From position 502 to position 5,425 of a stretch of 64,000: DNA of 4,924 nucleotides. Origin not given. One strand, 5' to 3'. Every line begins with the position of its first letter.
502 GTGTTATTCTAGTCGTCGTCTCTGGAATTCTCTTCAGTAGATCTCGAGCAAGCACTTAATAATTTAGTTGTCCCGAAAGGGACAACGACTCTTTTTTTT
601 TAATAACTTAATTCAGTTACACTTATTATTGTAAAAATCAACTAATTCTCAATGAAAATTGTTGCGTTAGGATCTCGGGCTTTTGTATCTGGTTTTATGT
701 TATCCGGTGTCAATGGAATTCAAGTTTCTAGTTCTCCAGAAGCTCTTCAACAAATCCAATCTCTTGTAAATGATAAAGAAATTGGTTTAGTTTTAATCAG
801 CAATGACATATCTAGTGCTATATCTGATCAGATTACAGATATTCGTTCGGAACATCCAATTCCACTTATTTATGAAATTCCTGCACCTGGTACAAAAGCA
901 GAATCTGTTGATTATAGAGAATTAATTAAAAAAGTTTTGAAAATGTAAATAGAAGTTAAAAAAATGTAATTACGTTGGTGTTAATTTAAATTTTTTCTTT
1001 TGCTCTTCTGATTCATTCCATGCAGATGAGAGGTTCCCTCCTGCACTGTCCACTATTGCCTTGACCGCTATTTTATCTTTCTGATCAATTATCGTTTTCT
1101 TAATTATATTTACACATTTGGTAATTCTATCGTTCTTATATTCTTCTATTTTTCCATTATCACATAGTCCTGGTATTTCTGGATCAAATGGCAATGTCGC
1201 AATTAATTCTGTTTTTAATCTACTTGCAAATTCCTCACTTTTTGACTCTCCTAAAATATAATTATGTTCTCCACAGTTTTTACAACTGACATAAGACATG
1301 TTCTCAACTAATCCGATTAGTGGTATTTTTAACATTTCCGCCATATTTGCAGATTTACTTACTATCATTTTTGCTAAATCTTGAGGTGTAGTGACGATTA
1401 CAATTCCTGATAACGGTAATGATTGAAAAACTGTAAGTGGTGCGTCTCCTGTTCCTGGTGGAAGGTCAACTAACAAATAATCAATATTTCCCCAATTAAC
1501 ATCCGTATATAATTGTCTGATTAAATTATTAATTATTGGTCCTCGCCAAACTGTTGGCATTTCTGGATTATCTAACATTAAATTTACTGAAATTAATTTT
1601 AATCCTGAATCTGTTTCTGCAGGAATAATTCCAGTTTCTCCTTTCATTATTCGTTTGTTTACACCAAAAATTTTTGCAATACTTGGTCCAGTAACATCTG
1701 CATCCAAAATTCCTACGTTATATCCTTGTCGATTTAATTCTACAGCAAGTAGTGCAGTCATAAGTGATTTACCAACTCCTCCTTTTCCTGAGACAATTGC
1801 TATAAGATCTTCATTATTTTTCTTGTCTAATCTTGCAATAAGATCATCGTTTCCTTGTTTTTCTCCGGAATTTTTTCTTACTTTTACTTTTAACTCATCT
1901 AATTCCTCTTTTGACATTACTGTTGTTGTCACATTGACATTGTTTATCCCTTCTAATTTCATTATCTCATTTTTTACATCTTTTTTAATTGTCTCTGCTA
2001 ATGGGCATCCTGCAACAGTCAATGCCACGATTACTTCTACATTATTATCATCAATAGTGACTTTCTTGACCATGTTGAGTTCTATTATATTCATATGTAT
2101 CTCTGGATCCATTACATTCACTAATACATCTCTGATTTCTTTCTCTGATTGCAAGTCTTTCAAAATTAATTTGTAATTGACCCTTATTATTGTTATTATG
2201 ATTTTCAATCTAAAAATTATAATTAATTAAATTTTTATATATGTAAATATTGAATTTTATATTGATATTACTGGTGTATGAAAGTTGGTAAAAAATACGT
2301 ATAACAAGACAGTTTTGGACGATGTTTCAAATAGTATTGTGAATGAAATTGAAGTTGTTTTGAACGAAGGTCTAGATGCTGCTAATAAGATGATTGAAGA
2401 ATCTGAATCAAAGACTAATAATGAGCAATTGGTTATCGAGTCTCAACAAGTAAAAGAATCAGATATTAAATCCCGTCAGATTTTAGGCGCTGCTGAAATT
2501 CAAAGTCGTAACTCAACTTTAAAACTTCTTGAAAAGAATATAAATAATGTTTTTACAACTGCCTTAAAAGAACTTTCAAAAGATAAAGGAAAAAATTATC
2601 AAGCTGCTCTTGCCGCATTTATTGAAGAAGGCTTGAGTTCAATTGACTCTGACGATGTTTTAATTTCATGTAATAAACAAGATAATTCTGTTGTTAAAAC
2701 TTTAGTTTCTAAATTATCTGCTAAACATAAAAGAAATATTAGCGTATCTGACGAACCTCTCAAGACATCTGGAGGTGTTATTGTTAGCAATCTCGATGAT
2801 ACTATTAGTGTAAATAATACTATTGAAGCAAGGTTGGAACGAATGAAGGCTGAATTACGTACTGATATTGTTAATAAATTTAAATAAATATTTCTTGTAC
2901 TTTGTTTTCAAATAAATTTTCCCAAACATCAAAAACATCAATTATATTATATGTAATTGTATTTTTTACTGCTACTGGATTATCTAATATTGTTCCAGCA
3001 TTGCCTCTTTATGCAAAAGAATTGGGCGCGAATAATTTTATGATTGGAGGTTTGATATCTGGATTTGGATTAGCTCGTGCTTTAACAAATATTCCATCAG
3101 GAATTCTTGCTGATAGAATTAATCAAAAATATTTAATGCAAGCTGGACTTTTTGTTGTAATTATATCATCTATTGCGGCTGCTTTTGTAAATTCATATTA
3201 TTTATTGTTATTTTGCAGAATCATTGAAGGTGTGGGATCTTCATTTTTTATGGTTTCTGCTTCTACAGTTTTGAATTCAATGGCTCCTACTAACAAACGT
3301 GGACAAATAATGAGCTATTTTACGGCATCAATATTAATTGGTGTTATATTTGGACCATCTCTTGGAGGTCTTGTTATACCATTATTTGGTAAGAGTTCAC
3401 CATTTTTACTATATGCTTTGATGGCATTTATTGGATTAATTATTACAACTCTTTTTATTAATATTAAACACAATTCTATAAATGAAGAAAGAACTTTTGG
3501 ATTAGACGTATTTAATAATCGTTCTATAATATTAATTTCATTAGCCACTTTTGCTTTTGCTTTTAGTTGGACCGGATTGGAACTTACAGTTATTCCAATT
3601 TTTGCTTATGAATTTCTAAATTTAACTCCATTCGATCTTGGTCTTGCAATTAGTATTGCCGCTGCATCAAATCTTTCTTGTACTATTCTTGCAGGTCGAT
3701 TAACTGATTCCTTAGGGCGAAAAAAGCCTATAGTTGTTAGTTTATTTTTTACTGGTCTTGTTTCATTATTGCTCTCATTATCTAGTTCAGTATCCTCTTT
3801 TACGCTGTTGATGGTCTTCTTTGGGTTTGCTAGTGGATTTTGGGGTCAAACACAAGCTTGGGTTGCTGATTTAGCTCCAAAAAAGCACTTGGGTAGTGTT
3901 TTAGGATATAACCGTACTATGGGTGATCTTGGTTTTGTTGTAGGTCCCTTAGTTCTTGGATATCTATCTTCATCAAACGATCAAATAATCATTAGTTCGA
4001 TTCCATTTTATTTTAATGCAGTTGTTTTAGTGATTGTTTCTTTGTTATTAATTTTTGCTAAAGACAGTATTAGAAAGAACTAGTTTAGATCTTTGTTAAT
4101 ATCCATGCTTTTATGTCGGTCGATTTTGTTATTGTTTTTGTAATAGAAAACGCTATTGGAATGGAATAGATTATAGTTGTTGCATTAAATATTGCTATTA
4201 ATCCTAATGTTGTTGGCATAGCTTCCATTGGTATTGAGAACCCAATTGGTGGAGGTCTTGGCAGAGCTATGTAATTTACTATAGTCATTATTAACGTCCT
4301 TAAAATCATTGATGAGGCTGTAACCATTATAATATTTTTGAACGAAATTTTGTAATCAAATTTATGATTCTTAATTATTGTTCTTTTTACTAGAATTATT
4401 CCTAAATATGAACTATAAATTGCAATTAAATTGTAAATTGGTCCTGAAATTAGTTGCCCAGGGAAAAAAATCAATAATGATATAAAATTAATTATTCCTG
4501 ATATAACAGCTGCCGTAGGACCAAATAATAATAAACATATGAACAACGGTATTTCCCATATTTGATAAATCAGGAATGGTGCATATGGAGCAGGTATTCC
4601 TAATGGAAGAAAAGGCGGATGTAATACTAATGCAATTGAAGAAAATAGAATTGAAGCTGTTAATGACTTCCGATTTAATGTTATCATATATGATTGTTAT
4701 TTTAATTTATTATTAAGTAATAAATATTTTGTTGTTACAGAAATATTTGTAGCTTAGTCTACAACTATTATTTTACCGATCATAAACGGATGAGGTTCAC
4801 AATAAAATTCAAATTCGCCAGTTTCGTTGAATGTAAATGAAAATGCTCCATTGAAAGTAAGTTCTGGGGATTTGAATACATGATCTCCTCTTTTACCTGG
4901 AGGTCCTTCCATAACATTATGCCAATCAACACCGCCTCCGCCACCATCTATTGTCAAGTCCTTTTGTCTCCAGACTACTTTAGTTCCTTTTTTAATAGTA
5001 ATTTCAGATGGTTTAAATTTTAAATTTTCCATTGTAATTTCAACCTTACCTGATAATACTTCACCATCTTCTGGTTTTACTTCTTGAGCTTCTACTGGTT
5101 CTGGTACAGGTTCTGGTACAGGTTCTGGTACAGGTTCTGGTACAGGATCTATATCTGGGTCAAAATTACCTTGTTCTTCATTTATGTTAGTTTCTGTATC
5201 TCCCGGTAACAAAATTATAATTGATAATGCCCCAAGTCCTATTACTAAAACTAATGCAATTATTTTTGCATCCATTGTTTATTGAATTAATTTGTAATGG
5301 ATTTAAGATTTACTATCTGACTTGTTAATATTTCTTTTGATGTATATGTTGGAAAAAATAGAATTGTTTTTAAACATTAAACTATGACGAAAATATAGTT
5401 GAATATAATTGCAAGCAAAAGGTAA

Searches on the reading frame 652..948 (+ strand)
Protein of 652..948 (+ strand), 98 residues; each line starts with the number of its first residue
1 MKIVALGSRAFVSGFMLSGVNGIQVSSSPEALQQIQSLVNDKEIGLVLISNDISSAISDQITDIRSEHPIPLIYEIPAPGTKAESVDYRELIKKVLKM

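Call 24: search_protein_families(library=pfam, proteins=[window:652-948:+], max_evalue=0.01)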
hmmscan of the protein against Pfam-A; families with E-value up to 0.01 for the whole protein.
window:652-948:+ (98 aa): 1 family
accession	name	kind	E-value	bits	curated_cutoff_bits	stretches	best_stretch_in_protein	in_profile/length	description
PF01990.22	ATP-synt_F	-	1e-15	58.2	23.5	1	3-84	1-83/91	ATP synthase (F/14-kDa) subunit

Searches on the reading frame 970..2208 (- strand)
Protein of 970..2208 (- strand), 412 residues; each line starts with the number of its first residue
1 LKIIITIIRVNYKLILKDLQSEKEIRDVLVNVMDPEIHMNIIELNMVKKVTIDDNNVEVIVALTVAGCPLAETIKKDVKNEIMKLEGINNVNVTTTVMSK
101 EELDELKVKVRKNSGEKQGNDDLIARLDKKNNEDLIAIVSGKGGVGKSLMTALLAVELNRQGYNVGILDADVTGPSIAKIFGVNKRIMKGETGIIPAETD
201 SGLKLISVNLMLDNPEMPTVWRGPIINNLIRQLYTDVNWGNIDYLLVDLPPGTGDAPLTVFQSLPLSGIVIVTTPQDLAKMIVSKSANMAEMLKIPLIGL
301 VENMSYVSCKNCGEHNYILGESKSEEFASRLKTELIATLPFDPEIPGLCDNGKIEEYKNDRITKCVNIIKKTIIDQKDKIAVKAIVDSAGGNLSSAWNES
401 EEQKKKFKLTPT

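Call 24: search_protein_families(library=pfam, proteins=[window:970-2208:-], max_evalue=0.01)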
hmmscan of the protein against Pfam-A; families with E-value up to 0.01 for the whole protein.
window:970-2208:- (412 aa): 7 families
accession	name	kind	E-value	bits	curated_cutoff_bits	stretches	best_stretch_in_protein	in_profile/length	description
PF10609.15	ParA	-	7.4e-86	288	27.1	1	134-372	4-244/246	NUBPL iron-transfer P-loop NTPase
PF01883.24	FeS_assembly_P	-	9.4e-19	67.9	23.5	1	23-94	2-72/73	Iron-sulfur cluster assembly protein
PF01656.29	CbiA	-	1.1e-10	42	25.4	1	136-277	1-54/125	CobQ/CobB/MinD/ParA nucleotide binding domain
PF13614.12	AAA_31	-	0.00014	22.3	27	1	135-218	3-96/177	AAA domain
PF02374.21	ArsA_ATPase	-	0.00019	21.2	24.3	1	138-183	5-49/305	Anion-transporting ATPase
PF09140.17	MipZ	-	0.00054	19.8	20.7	1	136-192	3-58/262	ATPase MipZ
PF03308.22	MeaB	-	0.0045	16.5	23.1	1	117-175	16-74/273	Methylmalonyl Co-A mutase-associated GTPase MeaB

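Call 34: find_homologous_proteins(query=window:970-2208:-, max_evalue=1e-100)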
Query window:970-2208:- (412 aa): 833 proteins with E <= 1e-100 among 8000 candidates; the best 120 are listed.
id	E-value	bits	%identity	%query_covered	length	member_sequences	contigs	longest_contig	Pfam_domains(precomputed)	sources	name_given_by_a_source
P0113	6.4e-256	867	97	100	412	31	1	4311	PF10609.16,PF01656.30,PF01883.25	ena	-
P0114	1.7e-193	661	79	92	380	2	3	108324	PF10609.16,PF01656.30,PF01883.25,PF13614.13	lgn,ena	-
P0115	2.5e-193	661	77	95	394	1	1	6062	PF10609.16,PF01656.30,PF01883.25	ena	-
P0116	4.1e-193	660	76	95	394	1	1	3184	PF10609.16,PF01656.30,PF01883.25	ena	-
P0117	5.0e-193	660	76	95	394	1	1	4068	PF10609.16,PF01656.30,PF01883.25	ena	-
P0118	5.0e-193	660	76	95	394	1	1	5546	PF10609.16,PF01656.30,PF01883.25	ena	-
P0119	8.5e-193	659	76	95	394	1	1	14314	PF10609.16,PF01656.30,PF01883.25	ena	-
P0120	1.0e-192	659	76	95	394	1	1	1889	PF10609.16,PF01656.30,PF01883.25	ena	-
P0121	1.5e-192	658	76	95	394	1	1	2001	PF10609.16,PF01656.30,PF01883.25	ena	-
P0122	2.3e-192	657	76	95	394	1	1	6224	PF10609.16,PF01656.30,PF01883.25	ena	-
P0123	2.8e-192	657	76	95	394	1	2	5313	PF10609.16,PF01656.30,PF01883.25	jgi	-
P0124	2.9e-192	657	76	95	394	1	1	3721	PF10609.16,PF01656.30,PF01883.25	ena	-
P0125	3.0e-192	657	76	95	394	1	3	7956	PF10609.16,PF01656.30,PF01883.25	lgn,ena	-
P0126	3.3e-192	657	76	95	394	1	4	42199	PF10609.16,PF01656.30,PF01883.25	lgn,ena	-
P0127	3.4e-192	657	76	95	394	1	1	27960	PF10609.16,PF01656.30,PF01883.25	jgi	-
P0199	5.3e-182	623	74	92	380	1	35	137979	PF10609.16,PF01656.30,PF01883.25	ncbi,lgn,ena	-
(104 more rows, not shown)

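Call 35: find_encoding_contigs(protein=P0114, flank=10000, max_places=2)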
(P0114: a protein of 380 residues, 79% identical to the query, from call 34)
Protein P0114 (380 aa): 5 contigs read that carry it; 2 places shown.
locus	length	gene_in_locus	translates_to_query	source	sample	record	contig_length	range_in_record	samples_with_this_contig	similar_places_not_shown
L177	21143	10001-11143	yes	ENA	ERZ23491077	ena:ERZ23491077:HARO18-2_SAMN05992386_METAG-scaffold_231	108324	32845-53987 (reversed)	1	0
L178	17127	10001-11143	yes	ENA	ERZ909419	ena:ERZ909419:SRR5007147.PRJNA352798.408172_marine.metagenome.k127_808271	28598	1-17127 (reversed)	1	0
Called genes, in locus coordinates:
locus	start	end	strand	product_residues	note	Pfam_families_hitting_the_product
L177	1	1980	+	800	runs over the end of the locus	PF00317:Ribonuc_red_lgN, PF02867:Ribonuc_red_lgC, PF12637:TSCPD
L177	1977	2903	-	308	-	PF02729:OTCace_N, PF00185:OTCace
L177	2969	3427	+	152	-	PF01948:PyrI, PF02748:PyrI_C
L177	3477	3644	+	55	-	-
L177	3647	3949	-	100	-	PF00137:ATP-synt_C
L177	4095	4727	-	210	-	PF01813:ATP-synt_D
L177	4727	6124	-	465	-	PF02874:ATP-synt_ab_N, PF00006:ATP-synt_ab, PF22919:ATP-synt_VA_C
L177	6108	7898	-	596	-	PF02874:ATP-synt_ab_N, PF16886:ATP-synt_ab_Xtn, PF00006:ATP-synt_ab, PF22919:ATP-synt_VA_C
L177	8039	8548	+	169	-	PF00127:Copper-bind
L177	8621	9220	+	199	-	-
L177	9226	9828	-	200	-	PF01991:vATP-synt_E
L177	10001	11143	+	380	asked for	PF01883:FeS_assembly_P, PF01656:CbiA, PF10609:ParA, PF13614:AAA_31 (weak)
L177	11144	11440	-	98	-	PF01990:ATP-synt_F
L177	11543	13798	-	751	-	PF13360:PQQ_2 (faint), PF01011:PQQ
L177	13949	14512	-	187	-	-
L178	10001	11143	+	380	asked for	PF01883:FeS_assembly_P, PF01656:CbiA, PF10609:ParA, PF13614:AAA_31 (weak)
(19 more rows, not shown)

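Call 36: find_encoding_contigs(protein=P0126, flank=10000, max_places=2)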
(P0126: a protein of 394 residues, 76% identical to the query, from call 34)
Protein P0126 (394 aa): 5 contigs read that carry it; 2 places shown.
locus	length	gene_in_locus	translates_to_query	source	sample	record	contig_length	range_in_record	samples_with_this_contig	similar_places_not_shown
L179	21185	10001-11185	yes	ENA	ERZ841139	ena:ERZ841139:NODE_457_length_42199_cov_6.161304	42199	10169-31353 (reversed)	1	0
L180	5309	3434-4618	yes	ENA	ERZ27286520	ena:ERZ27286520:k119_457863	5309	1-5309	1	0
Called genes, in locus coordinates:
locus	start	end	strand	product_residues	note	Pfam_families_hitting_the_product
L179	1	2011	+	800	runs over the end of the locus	PF00317:Ribonuc_red_lgN, PF02867:Ribonuc_red_lgC, PF12637:TSCPD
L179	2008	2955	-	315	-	PF02729:OTCace_N, PF00185:OTCace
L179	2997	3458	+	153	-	PF01948:PyrI, PF02748:PyrI_C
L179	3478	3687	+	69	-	-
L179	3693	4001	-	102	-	PF00137:ATP-synt_C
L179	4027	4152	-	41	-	-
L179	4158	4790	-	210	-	PF01813:ATP-synt_D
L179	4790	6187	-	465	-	PF02874:ATP-synt_ab_N, PF00006:ATP-synt_ab, PF22919:ATP-synt_VA_C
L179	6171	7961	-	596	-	PF02874:ATP-synt_ab_N, PF16886:ATP-synt_ab_Xtn, PF00006:ATP-synt_ab, PF22919:ATP-synt_VA_C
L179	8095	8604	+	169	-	PF13473:Cupredoxin_1 (faint), PF00127:Copper-bind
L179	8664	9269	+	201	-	-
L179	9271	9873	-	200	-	PF01991:vATP-synt_E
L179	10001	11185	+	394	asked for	PF01883:FeS_assembly_P, PF01656:CbiA, PF10609:ParA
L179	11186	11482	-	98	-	PF01990:ATP-synt_F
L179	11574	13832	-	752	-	PF01011:PQQ, PF13360:PQQ_2 (faint), PF13570:Beta-prop_ACSF4 (faint), PF01011:PQQ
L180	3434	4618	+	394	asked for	PF01883:FeS_assembly_P, PF01656:CbiA, PF10609:ParA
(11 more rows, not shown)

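Call 37: find_encoding_contigs(protein=P0199, flank=10000, max_places=3)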
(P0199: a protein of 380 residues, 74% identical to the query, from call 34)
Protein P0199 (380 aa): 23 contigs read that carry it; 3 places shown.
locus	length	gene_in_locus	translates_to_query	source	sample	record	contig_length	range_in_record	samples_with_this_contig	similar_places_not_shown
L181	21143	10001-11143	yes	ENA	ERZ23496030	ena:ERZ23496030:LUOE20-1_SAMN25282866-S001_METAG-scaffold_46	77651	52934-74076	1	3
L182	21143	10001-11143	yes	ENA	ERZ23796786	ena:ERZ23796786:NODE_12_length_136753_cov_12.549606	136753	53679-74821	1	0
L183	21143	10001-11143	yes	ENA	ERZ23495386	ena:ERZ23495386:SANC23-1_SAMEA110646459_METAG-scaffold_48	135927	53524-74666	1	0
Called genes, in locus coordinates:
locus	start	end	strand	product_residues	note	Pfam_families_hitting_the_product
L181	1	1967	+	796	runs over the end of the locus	PF00317:Ribonuc_red_lgN, PF02867:Ribonuc_red_lgC, PF12637:TSCPD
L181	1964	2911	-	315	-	PF02729:OTCace_N, PF00185:OTCace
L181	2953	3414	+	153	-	PF01948:PyrI, PF02748:PyrI_C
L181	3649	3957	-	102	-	PF00137:ATP-synt_C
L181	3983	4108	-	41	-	-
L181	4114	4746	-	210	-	PF01813:ATP-synt_D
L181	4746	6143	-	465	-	PF02874:ATP-synt_ab_N, PF00006:ATP-synt_ab, PF22919:ATP-synt_VA_C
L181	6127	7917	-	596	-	PF02874:ATP-synt_ab_N, PF16886:ATP-synt_ab_Xtn, PF00006:ATP-synt_ab, PF22919:ATP-synt_VA_C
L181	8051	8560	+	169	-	PF13473:Cupredoxin_1 (faint), PF00127:Copper-bind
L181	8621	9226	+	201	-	-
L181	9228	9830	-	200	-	PF01991:vATP-synt_E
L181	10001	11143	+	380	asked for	PF01883:FeS_assembly_P, PF01656:CbiA, PF10609:ParA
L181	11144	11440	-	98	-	PF01990:ATP-synt_F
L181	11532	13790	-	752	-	PF01011:PQQ, PF13360:PQQ_2 (faint), PF13570:Beta-prop_ACSF4 (faint), PF01011:PQQ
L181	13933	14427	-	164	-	-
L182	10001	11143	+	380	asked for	PF01883:FeS_assembly_P, PF01656:CbiA, PF10609:ParA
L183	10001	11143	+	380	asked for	PF01883:FeS_assembly_P, PF01656:CbiA, PF10609:ParA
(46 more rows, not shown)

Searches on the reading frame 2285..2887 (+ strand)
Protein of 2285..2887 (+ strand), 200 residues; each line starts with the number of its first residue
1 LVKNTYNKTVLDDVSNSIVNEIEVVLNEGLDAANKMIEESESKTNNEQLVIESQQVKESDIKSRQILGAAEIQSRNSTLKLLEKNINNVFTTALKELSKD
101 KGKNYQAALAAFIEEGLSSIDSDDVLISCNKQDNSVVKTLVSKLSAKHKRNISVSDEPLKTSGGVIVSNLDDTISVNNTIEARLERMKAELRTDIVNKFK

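Call 24: search_protein_families(library=pfam, proteins=[window:2285-2887:+], max_evalue=0.01)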
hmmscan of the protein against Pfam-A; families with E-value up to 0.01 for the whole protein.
window:2285-2887:+ (200 aa): 2 families
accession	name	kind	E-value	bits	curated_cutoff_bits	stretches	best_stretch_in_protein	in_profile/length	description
PF01991.23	vATP-synt_E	-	3.2e-22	79.4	24.2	1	37-197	25-196/199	ATP synthase (E/31 kDa) subunit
PF00042.28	Globin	-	0.0087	17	22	0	130-182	51-104/117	Globin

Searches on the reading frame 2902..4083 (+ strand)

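Call 24: search_protein_families(library=pfam, proteins=[window:2902-4083:+], max_evalue=0.01)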
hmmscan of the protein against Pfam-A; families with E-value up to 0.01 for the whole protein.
window:2902-4083:+ (393 aa): 4 families
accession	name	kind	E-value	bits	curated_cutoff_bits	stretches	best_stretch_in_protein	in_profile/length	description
PF07690.21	MFS_1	-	4.5e-56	190.7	33.4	2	16-221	1-218/347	Major Facilitator Superfamily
PF00083.30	Sugar_tr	-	1.4e-17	64.2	22.3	2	44-151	44-154/452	Sugar (and other) transporter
PF06779.20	MFS_4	-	1.1e-05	25.5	26.3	1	72-381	58-361/364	Uncharacterised MFS-type transporter YbfB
PF05977.19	MFS_3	-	1.1e-05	24.6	27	1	61-310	60-320/524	Transmembrane secretion effector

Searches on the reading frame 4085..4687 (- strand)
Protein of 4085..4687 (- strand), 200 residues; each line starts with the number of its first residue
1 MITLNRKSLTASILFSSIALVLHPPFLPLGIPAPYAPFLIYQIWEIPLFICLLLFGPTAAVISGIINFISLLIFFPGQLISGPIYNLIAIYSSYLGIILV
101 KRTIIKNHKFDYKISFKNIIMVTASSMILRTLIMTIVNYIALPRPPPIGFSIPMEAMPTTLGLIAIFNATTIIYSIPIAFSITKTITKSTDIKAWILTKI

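Call 24: search_protein_families(library=pfam, proteins=[window:4085-4687:-], max_evalue=0.01)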
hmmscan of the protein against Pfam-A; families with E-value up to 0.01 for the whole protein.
window:4085-4687:- (200 aa): 1 family
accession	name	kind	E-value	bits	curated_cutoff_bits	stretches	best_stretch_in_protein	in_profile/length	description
PF12822.12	ECF_trnsprt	-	0.0008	19.9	30.7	1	7-185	1-167/169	ECF transporter, substrate-specific component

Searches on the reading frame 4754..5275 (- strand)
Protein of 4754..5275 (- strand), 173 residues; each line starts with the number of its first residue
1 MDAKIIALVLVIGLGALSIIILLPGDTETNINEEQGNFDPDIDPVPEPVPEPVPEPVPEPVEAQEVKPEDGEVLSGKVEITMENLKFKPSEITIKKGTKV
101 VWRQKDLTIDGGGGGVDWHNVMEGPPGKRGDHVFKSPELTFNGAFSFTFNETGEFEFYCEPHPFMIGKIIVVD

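Call 24: search_protein_families(library=pfam, proteins=[window:4754-5275:-], max_evalue=0.01)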
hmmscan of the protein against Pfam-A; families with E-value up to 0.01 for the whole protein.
window:4754-5275:- (173 aa): 2 families
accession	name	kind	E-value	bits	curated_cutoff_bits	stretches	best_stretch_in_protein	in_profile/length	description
PF00127.26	Copper-bind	-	8.4e-12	45.8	21.2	1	77-171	4-98/99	Copper binding proteins, plastocyanin/azurin family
PF13473.12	Cupredoxin_1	-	1.5e-07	31.8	27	1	77-171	22-104/104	Cupredoxin-like domain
